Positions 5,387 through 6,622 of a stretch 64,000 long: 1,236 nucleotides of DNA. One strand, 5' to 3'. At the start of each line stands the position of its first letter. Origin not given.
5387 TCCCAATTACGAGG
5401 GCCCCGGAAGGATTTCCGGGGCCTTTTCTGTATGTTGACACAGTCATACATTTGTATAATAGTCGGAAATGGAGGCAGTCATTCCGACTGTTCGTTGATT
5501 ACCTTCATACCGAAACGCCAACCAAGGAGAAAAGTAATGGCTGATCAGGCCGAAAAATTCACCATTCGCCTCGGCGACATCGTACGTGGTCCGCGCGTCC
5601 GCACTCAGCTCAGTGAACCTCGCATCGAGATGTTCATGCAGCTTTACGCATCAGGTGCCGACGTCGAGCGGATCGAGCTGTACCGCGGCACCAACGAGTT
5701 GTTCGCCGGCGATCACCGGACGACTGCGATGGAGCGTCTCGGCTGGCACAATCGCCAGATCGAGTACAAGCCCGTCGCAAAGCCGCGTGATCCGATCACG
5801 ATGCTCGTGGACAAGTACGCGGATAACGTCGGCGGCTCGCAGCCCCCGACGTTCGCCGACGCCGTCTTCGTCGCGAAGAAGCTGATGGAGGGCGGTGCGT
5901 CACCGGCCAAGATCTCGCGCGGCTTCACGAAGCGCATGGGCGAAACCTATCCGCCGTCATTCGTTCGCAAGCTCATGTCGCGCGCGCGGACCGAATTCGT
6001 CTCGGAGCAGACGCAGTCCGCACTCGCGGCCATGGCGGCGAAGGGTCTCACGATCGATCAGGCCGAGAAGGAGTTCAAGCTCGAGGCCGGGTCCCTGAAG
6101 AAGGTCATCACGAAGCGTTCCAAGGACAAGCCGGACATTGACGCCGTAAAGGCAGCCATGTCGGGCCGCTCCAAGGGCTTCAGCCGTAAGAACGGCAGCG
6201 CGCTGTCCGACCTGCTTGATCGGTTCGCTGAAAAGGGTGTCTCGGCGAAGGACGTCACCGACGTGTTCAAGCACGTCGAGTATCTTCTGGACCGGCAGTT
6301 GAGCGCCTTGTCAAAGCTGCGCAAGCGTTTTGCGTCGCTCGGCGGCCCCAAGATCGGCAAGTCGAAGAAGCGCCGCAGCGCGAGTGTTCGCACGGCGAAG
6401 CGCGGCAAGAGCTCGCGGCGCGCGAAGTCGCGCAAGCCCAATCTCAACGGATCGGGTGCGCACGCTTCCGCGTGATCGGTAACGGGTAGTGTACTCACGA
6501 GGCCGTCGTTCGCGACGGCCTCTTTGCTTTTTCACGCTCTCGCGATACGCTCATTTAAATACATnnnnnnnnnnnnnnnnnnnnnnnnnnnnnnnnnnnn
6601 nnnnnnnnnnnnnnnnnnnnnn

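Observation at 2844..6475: Island with a GHKL/MORC-like ATPase and a ParB/sulfiredoxin-like protein, inserted between ptrB and alaS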

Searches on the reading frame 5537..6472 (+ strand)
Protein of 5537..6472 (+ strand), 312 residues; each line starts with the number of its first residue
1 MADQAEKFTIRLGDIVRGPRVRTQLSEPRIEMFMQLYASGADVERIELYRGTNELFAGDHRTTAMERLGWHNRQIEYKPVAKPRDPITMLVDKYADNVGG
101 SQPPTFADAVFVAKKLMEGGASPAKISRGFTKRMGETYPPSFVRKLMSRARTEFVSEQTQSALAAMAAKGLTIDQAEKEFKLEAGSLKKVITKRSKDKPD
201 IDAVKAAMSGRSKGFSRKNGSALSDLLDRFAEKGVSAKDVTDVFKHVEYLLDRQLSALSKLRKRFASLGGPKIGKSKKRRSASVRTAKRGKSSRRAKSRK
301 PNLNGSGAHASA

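Call 3: search_protein_families(library=pfam, proteins=[window:5537-6472:+], max_evalue=1)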
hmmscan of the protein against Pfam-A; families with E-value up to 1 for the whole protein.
window:5537-6472:+ (312 aa): 2 families
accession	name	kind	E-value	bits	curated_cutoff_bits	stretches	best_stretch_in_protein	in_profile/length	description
PF07195.17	FliD_C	-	0.0024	17.7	25.4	1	141-258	97-202/236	Flagellar hook-associated protein 2 C-terminus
PF11836.14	Phage_TAC_11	-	0.11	13.1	27.8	1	217-246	27-56/96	Phage tail tube protein, GTA-gp10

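Call 4: search_protein_families(library=padloc, proteins=[window:5537-6472:+], max_evalue=1)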
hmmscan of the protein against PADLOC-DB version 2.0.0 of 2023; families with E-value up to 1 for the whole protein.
window:5537-6472:+ (312 aa): 0 families

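Call 5: search_protein_families(library=ncbifam, proteins=[window:5537-6472:+], max_evalue=1)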
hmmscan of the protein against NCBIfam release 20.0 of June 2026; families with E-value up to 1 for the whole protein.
window:5537-6472:+ (312 aa): 1 family
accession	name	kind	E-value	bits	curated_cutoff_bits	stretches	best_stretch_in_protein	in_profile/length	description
NF005955.1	PRK08032.1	equivalog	0.022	13.7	387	1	141-257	318-427/465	flagellar filament capping protein FliD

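Call 6: search_protein_families(library=phrogs, proteins=[window:5537-6472:+], max_evalue=1)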
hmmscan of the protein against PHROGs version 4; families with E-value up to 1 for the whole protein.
window:5537-6472:+ (312 aa): 2 families
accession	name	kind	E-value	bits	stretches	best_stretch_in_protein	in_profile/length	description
phrog_27648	-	unknown function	0.034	15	1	190-238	24-72/214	-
phrog_723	-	DNA, RNA and nucleotide metabolism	0.31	11.8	1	52-74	59-82/223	ParB-like partition protein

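Call 8: find_homologous_proteins(query=window:5537-6472:+)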
Query window:5537-6472:+ (312 aa): 3 proteins with E <= 0.001 among 3788 candidates.
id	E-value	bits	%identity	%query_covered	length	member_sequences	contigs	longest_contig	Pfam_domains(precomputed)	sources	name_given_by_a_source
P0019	7.9e-159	546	100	83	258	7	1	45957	-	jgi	jgi:hypothetical protein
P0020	1.9e-138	479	72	100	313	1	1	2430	-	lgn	-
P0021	3.3e-138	478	72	100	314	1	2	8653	-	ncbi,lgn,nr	ncbi:MAG: hypothetical protein KBD06_03115 [Candidatus Pacebacteria bacterium]|nr:hypothetical prote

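Call 17: search_solved_structures(query=window:5537-6472:+, max_evalue=10, show_alignments=3)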
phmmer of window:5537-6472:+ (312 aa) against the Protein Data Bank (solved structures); distinct sequences matched with E-value up to 10: 0.

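Call 30: search_protein_representatives(protein=window:5537-6301:+)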
Query: 255 residues. Proteins with E-value up to 0.001 (for the whole library): 252; up to 1e-10: 86; up to 1e-30: 3. The best 150 are listed.
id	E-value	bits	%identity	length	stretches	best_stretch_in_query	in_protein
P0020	2.3e-122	423.6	76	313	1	1-254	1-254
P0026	1.1e-42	162.8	39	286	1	32-251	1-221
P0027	2.7e-33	132.1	33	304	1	5-252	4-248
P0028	4.9e-30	121.4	35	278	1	11-251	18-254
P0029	5.8e-28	114.7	33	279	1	10-252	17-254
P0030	1.2e-27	113.7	32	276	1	12-249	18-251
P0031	2.5e-25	106.0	34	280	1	8-253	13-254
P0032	4.4e-24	102.0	35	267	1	11-249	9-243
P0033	5.3e-23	98.4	29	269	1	7-250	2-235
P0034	9.6e-23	97.6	33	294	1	12-253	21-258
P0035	3.5e-22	95.7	30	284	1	11-246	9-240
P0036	4.6e-22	95.4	30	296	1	6-247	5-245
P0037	6.9e-22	94.8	31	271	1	21-246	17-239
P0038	2.4e-21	93.0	28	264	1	20-251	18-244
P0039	4.5e-20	88.8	30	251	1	30-254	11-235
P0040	4.7e-20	88.8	29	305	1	6-245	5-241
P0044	2.4e-18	83.2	28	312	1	9-243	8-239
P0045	2.5e-18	83.1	28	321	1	15-252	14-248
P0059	1.7e-14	70.6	25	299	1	11-253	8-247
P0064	6.5e-14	68.7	24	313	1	14-244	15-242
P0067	1.3e-13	67.7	26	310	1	19-251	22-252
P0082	3.8e-12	62.9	28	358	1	21-254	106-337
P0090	1.8e-11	60.7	26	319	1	11-248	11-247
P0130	1.4e-09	54.5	27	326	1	10-241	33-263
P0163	6.0e-08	49.2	28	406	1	21-252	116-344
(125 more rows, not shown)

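Call 32: search_protein_families(library=pfam, alignment_id=A3, max_evalue=0.01)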
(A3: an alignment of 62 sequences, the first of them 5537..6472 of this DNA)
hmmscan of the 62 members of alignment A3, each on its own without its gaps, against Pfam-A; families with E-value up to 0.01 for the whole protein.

A. member 1, window:5537-6472:+ (312 aa): 1 family
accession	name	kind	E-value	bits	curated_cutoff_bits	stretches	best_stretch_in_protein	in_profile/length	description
PF07195.17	FliD_C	-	0.0024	17.7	25.4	1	141-258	97-202/236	Flagellar hook-associated protein 2 C-terminus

B. families by the number of members that match (of 62 scanned): 25 families
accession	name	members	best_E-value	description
PF05225.22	HTH_psq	18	1.3e-05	helix-turn-helix, Psq domain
PF13384.12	HTH_23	9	5.5e-07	Homeodomain-like domain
PF02195.25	ParB_N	6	1.1e-05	ParB N-terminal domain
PF13518.12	HTH_28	6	0.00014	Helix-turn-helix domain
PF01527.26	HTH_Tnp_1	4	0.0001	Transposase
PF07195.17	FliD_C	3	0.002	Flagellar hook-associated protein 2 C-terminus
PF03732.24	Retrotrans_gag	2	0.0095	Retrotransposon gag protein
PF13551.12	HTH_29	1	7.3e-05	Winged helix-turn helix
PF01017.26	STAT_alpha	1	0.00078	STAT transcription factor, coiled-coil domain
PF07798.16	CCDC90-like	1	0.0011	Coiled-coil domain-containing protein 90-like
PF01742.23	Peptidase_M27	1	0.0012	Clostridial neurotoxin zinc protease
PF13490.11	zf-HC2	1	0.0021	Putative zinc-finger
PF22746.1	SHOCT-like_DUF2089-C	1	0.0024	SHOCT-like domain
PF20038.5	HTH_59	1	0.0027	Helix-turn-helix domain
PF02796.21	HTH_7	1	0.0037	Helix-turn-helix domain of resolvase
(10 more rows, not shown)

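Call 34: search_dna_similar(query=window:5537-6301:+, collection=phages, mode=protein, max_evalue=0.001)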
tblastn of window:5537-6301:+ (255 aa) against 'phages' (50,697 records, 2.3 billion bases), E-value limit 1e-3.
No match.

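Call 35: search_dna_similar(query=window:5537-6301:+, collection=plasmids, mode=protein, max_evalue=0.001)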
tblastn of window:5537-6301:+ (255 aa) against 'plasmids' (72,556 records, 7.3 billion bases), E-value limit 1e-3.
No match.

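Call 39: find_related_loci(query=window:5537-6301:+, collection=genome_contigs, flank=8000)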
Query window:5537-6301:+ (255 aa) in genome_contigs; peptide patterns used: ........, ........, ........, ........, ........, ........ (x = any residue, [..] = any of these).
100 stretches matched a pattern; 2 encode a relative of the query (tblastn E <= 1e-3); 2 distinct loci.
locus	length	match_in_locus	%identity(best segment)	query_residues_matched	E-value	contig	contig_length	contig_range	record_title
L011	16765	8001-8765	97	1-255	1e-170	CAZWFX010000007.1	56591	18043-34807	MAG TPA_asm: uncultured Candidatus Saccharibacteria bacterium isolate SRP278252_co2_728 genome assembly, contig: NODE_91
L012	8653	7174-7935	76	1-254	2e-126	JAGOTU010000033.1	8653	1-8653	MAG: Candidatus Paceibacterota bacterium isolate Gw_Eff_bin_443 Gw_Eff_22709_length_8653_cov_6.491321, whole genome shot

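Call 40: list_cluster_members(proteins=[P0026, P0027, P0028, P0029, P0030, P0031, P0032, P0033, P0034, P0036])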
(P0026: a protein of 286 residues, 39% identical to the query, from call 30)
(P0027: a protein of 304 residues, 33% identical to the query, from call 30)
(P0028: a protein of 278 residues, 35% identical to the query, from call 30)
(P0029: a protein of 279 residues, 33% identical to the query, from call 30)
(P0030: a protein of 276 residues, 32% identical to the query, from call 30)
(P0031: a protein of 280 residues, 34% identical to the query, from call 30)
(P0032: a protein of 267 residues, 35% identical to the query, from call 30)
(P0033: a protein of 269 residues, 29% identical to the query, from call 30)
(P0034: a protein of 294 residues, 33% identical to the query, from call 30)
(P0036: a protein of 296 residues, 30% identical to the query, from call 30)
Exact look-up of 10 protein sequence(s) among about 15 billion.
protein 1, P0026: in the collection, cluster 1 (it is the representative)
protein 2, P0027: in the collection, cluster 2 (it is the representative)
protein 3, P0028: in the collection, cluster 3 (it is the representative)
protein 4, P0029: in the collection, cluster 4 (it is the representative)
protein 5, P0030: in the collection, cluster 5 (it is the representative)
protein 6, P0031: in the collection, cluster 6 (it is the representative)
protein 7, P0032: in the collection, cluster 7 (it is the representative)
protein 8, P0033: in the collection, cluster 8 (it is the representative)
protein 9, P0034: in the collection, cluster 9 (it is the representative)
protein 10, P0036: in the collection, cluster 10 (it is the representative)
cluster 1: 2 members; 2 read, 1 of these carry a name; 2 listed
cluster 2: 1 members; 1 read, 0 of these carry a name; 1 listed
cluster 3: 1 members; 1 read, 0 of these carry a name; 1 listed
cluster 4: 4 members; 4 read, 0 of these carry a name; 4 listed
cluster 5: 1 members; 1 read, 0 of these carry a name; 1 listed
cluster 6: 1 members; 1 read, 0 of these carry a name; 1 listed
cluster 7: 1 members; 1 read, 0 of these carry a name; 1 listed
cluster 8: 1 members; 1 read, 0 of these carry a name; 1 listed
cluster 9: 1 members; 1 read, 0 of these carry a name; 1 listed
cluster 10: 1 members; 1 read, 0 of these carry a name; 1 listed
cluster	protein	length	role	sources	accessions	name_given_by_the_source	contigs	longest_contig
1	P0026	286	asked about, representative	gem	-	-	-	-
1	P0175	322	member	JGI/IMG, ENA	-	hypothetical protein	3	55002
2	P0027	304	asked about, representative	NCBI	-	-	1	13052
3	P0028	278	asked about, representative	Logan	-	-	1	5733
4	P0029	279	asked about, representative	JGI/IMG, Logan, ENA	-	-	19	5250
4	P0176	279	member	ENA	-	-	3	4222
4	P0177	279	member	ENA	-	-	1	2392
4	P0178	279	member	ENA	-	-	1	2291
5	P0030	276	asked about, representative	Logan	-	-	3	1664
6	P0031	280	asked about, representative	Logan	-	-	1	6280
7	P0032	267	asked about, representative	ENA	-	-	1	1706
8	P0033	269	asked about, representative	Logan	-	-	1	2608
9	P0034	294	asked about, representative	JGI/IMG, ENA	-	-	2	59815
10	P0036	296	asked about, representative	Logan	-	-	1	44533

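Call 49: find_encoding_contigs(protein=P0034, flank=7000, max_places=2)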
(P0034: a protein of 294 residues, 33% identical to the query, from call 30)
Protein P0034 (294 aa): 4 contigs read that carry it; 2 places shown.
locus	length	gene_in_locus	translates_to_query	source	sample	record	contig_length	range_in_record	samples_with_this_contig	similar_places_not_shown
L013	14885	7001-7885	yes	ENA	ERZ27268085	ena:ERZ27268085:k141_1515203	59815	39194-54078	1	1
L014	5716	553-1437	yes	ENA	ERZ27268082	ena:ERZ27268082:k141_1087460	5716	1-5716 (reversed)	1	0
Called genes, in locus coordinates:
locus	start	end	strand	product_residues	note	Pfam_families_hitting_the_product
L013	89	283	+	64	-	-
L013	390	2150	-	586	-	PF00587:tRNA-synt_2b, PF03129:HGTP_anticodon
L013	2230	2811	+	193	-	PF01936:NYN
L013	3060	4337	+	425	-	-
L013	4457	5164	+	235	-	-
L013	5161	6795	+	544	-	PF02518:HATPase_c (weak), PF13589:HATPase_c_3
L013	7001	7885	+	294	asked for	-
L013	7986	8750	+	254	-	PF01409:tRNA-synt_2d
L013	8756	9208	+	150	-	PF00293:NUDIX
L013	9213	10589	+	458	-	PF03484:B5, PF17759:tRNA_synthFbeta, PF03147:FDX-ACB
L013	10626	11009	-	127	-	-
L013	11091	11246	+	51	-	-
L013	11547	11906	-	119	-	-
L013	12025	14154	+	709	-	PF02518:HATPase_c, PF00204:DNA_gyraseB, PF01751:Toprim, PF00986:DNA_gyraseB_C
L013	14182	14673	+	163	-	-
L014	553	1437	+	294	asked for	-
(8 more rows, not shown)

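Call 50: find_encoding_contigs(protein=P0036, flank=7000, max_places=2)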
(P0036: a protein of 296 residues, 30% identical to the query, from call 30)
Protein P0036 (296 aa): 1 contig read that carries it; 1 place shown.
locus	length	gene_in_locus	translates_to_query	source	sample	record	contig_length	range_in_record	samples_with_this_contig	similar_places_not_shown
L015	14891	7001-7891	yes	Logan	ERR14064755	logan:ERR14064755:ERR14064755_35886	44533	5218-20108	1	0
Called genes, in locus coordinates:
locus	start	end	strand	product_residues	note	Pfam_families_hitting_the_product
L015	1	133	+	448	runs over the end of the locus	PF01420:Methylase_S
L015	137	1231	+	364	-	PF14082:SduA_C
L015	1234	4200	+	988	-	PF04313:HSDR_N, PF04851:ResIII, PF00270:DEAD (weak), PF18766:SWI2_SNF2, PF22679:T1R_D3-like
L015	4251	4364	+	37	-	-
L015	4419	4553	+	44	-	-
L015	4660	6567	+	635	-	PF00005:ABC_tran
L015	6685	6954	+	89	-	-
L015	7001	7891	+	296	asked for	-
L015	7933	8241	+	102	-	-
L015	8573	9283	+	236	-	PF01177:Asp_Glu_race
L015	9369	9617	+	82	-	PF01541:GIY-YIG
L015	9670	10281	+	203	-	PF01863:YgjP-like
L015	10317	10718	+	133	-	PF09945:DUF2177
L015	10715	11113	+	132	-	PF03073:TspO_MBR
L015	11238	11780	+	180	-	-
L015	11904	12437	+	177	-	PF00293:NUDIX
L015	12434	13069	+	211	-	PF00300:His_Phos_1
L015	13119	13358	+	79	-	-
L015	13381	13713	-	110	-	-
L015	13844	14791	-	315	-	PF12706:Lactamase_B_2 (weak)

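Call 57: find_encoding_contigs(protein=P0175, flank=6000, max_places=2)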
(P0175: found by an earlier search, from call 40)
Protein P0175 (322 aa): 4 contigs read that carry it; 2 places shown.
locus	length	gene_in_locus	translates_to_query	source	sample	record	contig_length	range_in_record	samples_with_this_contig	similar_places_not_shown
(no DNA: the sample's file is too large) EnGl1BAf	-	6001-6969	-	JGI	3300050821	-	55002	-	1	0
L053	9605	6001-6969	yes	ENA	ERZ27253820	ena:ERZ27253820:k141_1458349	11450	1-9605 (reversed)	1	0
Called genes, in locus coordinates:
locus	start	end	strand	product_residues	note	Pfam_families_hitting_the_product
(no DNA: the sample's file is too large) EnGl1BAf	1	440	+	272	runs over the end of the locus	PF12705:PDDEXK_1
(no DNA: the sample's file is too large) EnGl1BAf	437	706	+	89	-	PF01035:DNA_binding_1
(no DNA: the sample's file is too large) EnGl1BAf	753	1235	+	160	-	-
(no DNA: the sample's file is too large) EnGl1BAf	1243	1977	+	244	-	PF03167:UDG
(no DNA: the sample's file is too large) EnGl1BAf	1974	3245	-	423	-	PF00675:Peptidase_M16, PF05193:Peptidase_M16_C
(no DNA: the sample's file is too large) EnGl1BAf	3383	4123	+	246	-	-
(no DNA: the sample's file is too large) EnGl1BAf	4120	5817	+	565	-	PF13589:HATPase_c_3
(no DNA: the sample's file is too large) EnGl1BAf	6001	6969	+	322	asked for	-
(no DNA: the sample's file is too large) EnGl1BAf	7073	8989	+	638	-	PF01411:tRNA-synt_2c, PF07973:tRNA_SAD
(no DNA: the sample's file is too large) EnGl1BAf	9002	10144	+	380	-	-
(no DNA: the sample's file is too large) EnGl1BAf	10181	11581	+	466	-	-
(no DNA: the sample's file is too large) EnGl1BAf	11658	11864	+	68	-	PF01176:eIF-1a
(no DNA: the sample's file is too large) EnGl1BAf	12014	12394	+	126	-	PF00416:Ribosomal_S13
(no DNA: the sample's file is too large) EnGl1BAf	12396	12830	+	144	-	PF00411:Ribosomal_S11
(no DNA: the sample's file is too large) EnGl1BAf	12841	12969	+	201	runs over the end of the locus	PF00163:Ribosomal_S4, PF22421:SYY_C-terminal (weak), PF01479:S4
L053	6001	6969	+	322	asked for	-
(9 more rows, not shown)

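Call 58: find_encoding_contigs(protein=P0027, flank=6000, max_places=2)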
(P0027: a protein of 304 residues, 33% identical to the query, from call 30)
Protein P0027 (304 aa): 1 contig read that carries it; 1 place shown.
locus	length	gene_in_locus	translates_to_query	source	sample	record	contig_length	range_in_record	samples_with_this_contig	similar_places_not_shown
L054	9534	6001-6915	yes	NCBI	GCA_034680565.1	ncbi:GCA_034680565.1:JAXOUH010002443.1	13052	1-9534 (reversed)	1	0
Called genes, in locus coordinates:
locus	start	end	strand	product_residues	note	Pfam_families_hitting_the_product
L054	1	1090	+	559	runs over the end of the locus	PF01565:FAD_binding_4, PF02913:FAD-oxidase_C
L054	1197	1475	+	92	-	PF10685:KGG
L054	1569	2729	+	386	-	PF05496:RuvB_N, PF13191:AAA_16 (faint), PF00004:AAA, PF07728:AAA_5, PF13173:AAA_14 (faint), PF13401:AAA_22 (faint), PF16193:AAA_assoc_2, PF12002:MgsA_C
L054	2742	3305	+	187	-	PF01625:PMSR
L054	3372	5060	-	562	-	PF02518:HATPase_c (weak), PF13589:HATPase_c_3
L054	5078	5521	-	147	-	-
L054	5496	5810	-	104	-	-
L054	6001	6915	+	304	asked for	-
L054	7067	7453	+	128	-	-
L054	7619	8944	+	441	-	-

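Call 59: predict_structure(alignment_id=A3)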
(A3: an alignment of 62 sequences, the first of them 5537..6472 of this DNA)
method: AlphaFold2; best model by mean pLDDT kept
length: 312 residues; sequences in the alignment: 62
mean_pLDDT: 90.8   pTM: 0.72
mean pLDDT of the five models: 90.8, 90.3, 89.4, 89.1, 88.9
residues with pLDDT >= 90: 253; 70-90: 19; 50-70: 35; < 50: 5
segments of 3 or more residues with pLDDT < 50: 309-312
pLDDT, mean of each block of 10 residues (from residue 1): 80 96 97 98 96 96 98 96 95 93 96 97 97 96 98 97 97 97 95 79 93 96 98 97 96 95 95 79 60 61 58 48
secondary structure, 60 per line:
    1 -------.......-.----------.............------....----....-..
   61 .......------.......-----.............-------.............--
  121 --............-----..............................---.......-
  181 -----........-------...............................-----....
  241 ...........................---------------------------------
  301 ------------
elements in order: E8-11 H27-39 E46-49 E54-57 H59-67 E74-80 H86-98 H106-118 H123-134 H140-169 H173-179 H186-193 H201-231 H237-267

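Call 62: fold_search(model_id=the predicted structure, library=pdb)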
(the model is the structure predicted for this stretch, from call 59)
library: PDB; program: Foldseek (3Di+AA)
matches with E <= 10: 274; with E <= 0.001: 15
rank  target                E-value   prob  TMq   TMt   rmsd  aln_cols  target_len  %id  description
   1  7nfu_B                2.8e-05  1.00  0.31  0.42  10.0       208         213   18  Crystal structure of C-terminally truncated Geobacillus thermoleovorans nucleoid occlusion protein Noc (released 2021-02-17)
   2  7nfu_A                4.9e-05  1.00  0.31  0.42   9.8       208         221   17  Crystal structure of C-terminally truncated Geobacillus thermoleovorans nucleoid occlusion protein Noc (released 2021-02-17)
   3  7ol9_B                5.9e-05  1.00  0.25  0.36  17.5       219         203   20  Crystal structure of C-terminally truncated Bacillus subtilis nucleoid occlusion protein (Noc) complexed to the Noc-bi (released 2022-03-09)
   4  7ng0                  8.7e-05  1.00  0.26  0.40  15.5       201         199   18  Crystal structure of N- and C-terminally truncated Geobacillus thermoleovorans nucleoid occlusion protein Noc (released 2021-02-17)
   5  7bm8_A                1.5e-04  1.00  0.26  0.43  16.2       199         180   13  Crystal structure of the C-terminally truncated chromosome-partitioning protein ParB from Caulobacter crescentus compl (released 2021-04-28)
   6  7bnr_B                2.1e-04  1.00  0.25  0.39  16.1       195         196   13  Crystal structure of a ParB Q52A mutant from Myxococcus xanthus bound to CTPyS (released 2021-09-08)
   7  7bnk_B                2.5e-04  1.00  0.27  0.41  15.7       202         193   13  Crystal structure of ParB from Myxococcus xanthus bound to CDP and Monothiophosphate (released 2021-09-08)
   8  7bnk_A                2.7e-04  1.00  0.27  0.41  16.0       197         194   13  Crystal structure of ParB from Myxococcus xanthus bound to CDP and Monothiophosphate (released 2021-09-08)
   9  6sdk_A                2.7e-04  1.00  0.27  0.41  15.6       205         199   11  Crystal structure of bacterial ParB dimer bound to CDP (released 2019-10-23)
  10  7bnr_A                2.8e-04  1.00  0.26  0.40  16.1       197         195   13  Crystal structure of a ParB Q52A mutant from Myxococcus xanthus bound to CTPyS (released 2021-09-08)
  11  6t1f_D                3.2e-04  1.00  0.29  0.43  11.3       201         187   15  Crystal structure of the C-terminally truncated chromosome-partitioning protein ParB from Caulobacter crescentus compl (released 2020-10-14)
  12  5k5d_B                3.2e-04  1.00  0.30  0.37  15.8       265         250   14  Structure of the C2221 form of Pnob8-like ParB-N domain (released 2016-06-15)
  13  7ol9_A                4.4e-04  1.00  0.20  0.29  16.1       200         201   16  Crystal structure of C-terminally truncated Bacillus subtilis nucleoid occlusion protein (Noc) complexed to the Noc-bi (released 2022-03-09)
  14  6sdk_B                4.7e-04  1.00  0.26  0.40  15.3       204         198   11  Crystal structure of bacterial ParB dimer bound to CDP (released 2019-10-23)
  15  6t1f_B                7.3e-04  1.00  0.28  0.42  11.5       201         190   15  Crystal structure of the C-terminally truncated chromosome-partitioning protein ParB from Caulobacter crescentus compl (released 2020-10-14)
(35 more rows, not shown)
